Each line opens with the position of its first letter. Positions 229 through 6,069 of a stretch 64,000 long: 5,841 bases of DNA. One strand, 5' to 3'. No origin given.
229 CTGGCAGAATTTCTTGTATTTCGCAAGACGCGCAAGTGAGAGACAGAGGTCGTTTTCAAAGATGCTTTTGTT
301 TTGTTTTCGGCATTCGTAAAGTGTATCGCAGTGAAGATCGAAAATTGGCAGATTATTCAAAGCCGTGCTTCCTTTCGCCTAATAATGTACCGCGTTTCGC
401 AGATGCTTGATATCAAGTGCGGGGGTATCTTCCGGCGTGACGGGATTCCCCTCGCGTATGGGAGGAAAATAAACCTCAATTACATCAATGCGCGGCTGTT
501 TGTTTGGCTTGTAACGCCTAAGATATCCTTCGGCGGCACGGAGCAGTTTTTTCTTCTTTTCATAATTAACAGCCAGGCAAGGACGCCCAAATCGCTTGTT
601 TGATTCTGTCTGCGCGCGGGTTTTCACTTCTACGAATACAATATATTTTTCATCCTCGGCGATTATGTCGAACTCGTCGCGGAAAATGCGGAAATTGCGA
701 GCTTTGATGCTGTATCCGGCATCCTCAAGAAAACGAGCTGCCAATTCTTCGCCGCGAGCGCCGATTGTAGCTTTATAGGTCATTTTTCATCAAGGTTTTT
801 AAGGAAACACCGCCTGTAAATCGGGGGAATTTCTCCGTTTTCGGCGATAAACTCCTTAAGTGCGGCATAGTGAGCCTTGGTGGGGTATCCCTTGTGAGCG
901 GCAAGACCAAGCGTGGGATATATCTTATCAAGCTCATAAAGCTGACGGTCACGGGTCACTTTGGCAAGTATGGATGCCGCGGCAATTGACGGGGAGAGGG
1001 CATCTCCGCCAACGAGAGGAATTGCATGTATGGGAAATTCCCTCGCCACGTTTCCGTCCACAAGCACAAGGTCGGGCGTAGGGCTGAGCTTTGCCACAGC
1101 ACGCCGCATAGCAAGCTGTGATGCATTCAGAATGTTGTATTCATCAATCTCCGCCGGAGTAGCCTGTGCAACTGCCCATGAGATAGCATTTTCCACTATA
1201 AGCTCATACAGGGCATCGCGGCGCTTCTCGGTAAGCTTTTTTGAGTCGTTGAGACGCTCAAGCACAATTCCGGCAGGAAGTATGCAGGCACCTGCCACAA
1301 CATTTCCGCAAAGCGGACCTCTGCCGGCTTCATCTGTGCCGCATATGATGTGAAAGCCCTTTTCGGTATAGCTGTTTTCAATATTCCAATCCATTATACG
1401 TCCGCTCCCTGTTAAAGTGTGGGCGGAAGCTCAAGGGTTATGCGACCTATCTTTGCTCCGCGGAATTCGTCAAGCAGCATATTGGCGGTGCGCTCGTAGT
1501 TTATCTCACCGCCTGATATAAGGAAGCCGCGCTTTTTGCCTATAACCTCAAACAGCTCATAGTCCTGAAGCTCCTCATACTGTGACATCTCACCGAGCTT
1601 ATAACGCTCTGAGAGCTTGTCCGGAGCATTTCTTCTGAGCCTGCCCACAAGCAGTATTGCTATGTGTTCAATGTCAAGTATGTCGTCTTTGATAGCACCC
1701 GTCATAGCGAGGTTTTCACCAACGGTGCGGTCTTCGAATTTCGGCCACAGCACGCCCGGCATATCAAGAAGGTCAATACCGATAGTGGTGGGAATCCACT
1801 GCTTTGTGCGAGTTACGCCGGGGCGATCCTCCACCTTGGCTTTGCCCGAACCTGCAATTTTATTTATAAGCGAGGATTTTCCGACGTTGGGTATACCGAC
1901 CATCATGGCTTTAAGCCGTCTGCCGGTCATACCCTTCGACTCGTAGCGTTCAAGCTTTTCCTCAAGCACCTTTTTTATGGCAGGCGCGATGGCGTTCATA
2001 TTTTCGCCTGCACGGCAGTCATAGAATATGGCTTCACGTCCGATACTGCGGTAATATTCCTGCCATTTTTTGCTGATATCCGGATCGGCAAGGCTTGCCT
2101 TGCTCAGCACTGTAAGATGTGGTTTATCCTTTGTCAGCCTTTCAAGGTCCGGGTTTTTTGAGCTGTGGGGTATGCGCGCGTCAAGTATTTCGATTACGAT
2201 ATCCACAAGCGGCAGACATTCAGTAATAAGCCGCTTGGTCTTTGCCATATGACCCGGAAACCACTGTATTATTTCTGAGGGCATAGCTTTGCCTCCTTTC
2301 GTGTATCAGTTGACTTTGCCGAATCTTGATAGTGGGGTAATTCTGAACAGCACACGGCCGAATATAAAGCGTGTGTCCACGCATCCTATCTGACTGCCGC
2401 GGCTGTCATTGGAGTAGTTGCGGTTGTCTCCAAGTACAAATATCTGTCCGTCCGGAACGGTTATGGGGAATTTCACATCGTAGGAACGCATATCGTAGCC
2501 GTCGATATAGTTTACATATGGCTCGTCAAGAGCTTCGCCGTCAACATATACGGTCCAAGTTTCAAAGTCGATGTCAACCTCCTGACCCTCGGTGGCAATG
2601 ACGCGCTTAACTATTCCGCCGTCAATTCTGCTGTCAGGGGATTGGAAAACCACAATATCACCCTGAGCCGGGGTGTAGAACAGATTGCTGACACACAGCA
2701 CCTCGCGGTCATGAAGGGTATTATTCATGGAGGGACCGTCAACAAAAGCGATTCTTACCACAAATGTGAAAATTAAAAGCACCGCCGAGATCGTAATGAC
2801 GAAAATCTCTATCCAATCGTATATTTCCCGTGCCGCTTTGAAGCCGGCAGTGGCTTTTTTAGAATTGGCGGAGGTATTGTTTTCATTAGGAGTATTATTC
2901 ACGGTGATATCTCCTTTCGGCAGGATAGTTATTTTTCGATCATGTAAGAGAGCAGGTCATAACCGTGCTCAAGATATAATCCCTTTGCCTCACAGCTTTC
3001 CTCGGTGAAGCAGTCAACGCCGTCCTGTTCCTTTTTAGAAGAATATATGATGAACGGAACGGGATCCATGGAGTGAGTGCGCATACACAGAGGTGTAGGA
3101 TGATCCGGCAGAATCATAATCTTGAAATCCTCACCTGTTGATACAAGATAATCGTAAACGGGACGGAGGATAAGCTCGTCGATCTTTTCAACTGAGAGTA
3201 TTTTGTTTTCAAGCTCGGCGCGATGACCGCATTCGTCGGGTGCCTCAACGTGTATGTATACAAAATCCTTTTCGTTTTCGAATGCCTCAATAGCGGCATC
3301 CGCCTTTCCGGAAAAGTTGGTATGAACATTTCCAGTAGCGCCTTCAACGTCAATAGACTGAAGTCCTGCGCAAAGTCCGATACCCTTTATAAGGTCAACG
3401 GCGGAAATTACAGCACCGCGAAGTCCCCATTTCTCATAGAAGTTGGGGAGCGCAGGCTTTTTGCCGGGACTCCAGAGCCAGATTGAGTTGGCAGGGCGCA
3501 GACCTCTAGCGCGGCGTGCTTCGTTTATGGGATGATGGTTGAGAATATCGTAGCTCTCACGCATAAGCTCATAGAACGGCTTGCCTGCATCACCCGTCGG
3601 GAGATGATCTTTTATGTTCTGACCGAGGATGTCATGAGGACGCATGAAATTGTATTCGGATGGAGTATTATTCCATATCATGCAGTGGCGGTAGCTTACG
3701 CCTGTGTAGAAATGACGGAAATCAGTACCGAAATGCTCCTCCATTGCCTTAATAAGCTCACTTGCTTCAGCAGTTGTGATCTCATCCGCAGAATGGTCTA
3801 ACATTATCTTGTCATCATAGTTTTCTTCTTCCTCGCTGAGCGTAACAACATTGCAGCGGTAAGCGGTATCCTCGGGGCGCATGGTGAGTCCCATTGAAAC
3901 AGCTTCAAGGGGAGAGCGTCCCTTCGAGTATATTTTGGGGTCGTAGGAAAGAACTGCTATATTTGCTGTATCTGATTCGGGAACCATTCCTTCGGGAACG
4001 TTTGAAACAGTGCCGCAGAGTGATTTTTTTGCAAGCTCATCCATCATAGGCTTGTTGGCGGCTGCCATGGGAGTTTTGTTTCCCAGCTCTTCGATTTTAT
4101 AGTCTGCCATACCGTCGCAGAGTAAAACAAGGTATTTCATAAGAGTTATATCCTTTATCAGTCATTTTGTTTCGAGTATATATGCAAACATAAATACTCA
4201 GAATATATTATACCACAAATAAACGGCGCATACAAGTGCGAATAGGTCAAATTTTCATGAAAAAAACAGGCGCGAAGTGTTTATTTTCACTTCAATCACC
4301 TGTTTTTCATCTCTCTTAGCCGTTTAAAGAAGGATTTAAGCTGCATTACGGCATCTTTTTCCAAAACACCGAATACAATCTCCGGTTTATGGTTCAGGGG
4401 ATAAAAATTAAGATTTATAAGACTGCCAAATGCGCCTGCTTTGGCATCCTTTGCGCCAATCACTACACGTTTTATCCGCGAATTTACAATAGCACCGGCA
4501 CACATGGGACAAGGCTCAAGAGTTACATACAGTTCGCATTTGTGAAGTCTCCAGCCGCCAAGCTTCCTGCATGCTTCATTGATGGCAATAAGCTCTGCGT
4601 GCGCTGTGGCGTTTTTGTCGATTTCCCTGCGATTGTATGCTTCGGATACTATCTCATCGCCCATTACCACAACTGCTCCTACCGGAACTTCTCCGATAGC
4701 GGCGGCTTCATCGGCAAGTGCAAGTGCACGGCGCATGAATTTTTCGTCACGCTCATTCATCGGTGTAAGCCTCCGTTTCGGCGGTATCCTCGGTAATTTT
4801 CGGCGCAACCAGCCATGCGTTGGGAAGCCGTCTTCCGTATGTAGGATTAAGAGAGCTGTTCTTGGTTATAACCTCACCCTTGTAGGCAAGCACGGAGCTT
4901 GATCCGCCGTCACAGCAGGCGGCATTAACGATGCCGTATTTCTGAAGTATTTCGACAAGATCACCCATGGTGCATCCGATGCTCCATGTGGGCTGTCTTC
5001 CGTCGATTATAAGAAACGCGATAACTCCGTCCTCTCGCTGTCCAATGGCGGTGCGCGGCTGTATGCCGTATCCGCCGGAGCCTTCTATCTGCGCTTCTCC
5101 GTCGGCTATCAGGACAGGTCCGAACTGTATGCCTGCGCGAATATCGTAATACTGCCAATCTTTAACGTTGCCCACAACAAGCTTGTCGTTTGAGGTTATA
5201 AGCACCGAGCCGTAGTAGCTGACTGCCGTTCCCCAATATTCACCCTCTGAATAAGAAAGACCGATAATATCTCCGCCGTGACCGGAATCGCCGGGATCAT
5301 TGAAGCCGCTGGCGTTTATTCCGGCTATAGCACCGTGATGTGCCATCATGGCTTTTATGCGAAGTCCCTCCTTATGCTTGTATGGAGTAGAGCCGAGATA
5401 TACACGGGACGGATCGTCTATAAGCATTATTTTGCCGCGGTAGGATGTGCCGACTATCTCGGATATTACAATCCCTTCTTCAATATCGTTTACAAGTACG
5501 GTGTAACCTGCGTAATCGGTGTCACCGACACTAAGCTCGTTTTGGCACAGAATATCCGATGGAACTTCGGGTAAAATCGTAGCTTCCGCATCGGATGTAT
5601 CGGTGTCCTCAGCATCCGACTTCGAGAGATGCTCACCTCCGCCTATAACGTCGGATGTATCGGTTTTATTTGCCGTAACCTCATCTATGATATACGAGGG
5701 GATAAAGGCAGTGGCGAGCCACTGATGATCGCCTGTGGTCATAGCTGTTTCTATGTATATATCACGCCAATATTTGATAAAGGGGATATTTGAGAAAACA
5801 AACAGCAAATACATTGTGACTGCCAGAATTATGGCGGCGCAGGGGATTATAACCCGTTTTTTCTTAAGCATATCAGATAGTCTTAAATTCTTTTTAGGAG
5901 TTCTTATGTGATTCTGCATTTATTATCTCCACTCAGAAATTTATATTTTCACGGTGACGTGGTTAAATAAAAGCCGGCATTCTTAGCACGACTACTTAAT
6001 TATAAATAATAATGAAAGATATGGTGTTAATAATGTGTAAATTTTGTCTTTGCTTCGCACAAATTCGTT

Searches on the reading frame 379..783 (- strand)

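Call 54: search_protein_families(library=pfam, proteins=[window:379-783:-], max_evalue=0.0001)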
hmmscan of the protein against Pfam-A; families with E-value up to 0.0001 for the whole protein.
window:379-783:- (134 aa): 2 families
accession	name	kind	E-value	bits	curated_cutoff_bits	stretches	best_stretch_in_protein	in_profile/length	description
PF02021.23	UPF0102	-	9.7e-24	84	23.6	1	11-104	1-80/80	Uncharacterised protein family UPF0102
PF08378.17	NERD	-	3.9e-06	27.8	22.1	1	8-65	2-77/111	Nuclease-related domain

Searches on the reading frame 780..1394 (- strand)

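Call 54: search_protein_families(library=pfam, proteins=[window:780-1394:-], max_evalue=0.0001)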
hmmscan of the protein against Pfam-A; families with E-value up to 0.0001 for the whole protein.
window:780-1394:- (204 aa): 1 family
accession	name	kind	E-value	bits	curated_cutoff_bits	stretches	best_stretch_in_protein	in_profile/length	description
PF01351.25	RNase_HII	-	7.9e-32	111.2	25.8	1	18-197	1-196/199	Ribonuclease HII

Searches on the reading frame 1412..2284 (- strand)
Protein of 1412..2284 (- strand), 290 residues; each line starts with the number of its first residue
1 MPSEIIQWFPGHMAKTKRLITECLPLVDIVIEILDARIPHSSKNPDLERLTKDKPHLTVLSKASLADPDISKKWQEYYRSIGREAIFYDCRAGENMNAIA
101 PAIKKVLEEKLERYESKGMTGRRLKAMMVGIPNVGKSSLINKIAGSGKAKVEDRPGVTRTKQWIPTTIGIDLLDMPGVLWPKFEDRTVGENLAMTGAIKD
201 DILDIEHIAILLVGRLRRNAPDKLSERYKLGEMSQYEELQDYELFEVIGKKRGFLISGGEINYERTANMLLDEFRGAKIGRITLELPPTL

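Call 54: search_protein_families(library=pfam, proteins=[window:1412-2284:-], max_evalue=0.0001)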
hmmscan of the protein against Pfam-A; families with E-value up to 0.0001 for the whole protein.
window:1412-2284:- (290 aa): 3 families
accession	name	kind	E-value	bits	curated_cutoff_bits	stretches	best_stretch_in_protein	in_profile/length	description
PF01926.29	MMR_HSR1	-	6.8e-16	58.8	21.9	1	126-192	2-70/113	50S ribosome-binding GTPase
PF02421.24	FeoB_N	-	4.9e-07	29.8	27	1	126-179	3-58/156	Ferrous iron transport protein B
PF03193.22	RsgA_GTPase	-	2.7e-06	27.8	30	0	127-177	110-167/174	RsgA GTPase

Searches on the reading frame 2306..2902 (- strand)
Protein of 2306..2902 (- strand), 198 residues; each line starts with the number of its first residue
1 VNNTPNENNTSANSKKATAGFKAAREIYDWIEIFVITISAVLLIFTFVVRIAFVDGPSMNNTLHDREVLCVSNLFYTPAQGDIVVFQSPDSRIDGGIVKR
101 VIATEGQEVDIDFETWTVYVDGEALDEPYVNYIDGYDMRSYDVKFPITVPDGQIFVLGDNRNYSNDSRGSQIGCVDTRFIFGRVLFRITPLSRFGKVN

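Call 54: search_protein_families(library=pfam, proteins=[window:2306-2902:-], max_evalue=0.0001)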
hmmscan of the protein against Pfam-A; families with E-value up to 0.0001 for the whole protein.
window:2306-2902:- (198 aa): 1 family
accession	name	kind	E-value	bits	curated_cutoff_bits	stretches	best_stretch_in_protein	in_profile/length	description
PF10502.14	Peptidase_S26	-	7.3e-33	114.3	22.9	1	28-188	2-167/168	Signal peptidase, peptidase S26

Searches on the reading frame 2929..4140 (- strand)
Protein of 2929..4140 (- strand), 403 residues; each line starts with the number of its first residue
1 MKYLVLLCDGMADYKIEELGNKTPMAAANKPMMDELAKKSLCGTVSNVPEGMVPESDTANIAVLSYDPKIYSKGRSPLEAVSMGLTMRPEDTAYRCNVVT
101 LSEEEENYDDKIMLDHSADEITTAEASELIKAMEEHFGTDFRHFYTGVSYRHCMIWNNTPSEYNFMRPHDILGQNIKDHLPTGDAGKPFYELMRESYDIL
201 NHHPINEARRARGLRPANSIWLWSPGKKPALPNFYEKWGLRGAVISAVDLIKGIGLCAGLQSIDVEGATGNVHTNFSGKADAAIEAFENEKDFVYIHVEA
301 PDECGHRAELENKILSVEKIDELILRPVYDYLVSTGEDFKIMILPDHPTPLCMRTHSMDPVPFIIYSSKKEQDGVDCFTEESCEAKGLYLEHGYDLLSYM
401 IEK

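Call 54: search_protein_families(library=pfam, proteins=[window:2929-4140:-], max_evalue=0.0001)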
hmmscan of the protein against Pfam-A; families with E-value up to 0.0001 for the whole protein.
window:2929-4140:- (403 aa): 2 families
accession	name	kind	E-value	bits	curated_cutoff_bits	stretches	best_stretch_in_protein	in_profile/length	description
PF10143.14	PhosphMutase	-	3.6e-55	186.9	21.5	1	37-206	1-170/170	2,3-bisphosphoglycerate-independent phosphoglycerate mutase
PF01676.23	Metalloenzyme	-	7e-42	144.1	24.3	1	1-387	1-236/252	Metalloenzyme superfamily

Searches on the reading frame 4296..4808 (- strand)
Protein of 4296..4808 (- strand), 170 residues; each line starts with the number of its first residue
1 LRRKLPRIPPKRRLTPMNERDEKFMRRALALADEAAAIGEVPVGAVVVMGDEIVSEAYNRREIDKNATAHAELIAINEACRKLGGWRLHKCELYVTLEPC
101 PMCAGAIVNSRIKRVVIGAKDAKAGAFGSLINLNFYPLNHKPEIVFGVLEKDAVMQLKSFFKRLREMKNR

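Call 54: search_protein_families(library=pfam, proteins=[window:4296-4808:-], max_evalue=0.0001)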
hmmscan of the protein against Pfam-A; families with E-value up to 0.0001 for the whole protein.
window:4296-4808:- (170 aa): 3 families
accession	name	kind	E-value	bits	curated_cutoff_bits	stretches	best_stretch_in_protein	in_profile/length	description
PF14437.12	MafB19-deam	-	8.4e-41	139.6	27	1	21-165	3-142/142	MafB19-like deaminase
PF00383.29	dCMP_cyt_deam_1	-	9.1e-33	112.6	25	1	19-118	2-101/102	Cytidine and deoxycytidylate deaminase zinc-binding region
PF14439.12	Bd3614-deam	-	9.8e-06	26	38.5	1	52-111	20-78/113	Bd3614-like deaminase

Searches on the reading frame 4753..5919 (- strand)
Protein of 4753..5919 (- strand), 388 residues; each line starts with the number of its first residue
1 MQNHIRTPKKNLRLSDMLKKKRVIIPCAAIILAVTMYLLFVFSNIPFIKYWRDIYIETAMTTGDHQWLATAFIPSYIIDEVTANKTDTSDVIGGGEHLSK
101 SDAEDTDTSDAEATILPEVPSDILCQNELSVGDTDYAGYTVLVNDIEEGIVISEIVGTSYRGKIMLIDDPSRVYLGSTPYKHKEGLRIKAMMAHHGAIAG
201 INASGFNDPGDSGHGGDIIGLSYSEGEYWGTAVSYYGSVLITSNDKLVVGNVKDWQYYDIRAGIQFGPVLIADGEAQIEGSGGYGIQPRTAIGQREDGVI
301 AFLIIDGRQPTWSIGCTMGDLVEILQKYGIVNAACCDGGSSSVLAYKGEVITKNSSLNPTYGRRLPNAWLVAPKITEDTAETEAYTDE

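Call 5: search_protein_families(library=pfam, proteins=[window:4753-5919:-], max_evalue=0.01)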
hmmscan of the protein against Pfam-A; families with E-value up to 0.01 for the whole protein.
window:4753-5919:- (388 aa): 1 family
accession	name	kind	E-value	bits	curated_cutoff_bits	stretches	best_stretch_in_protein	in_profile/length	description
PF09992.14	NAGPA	-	3.2e-31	109.3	25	1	195-371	1-168/169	Phosphodiester glycosidase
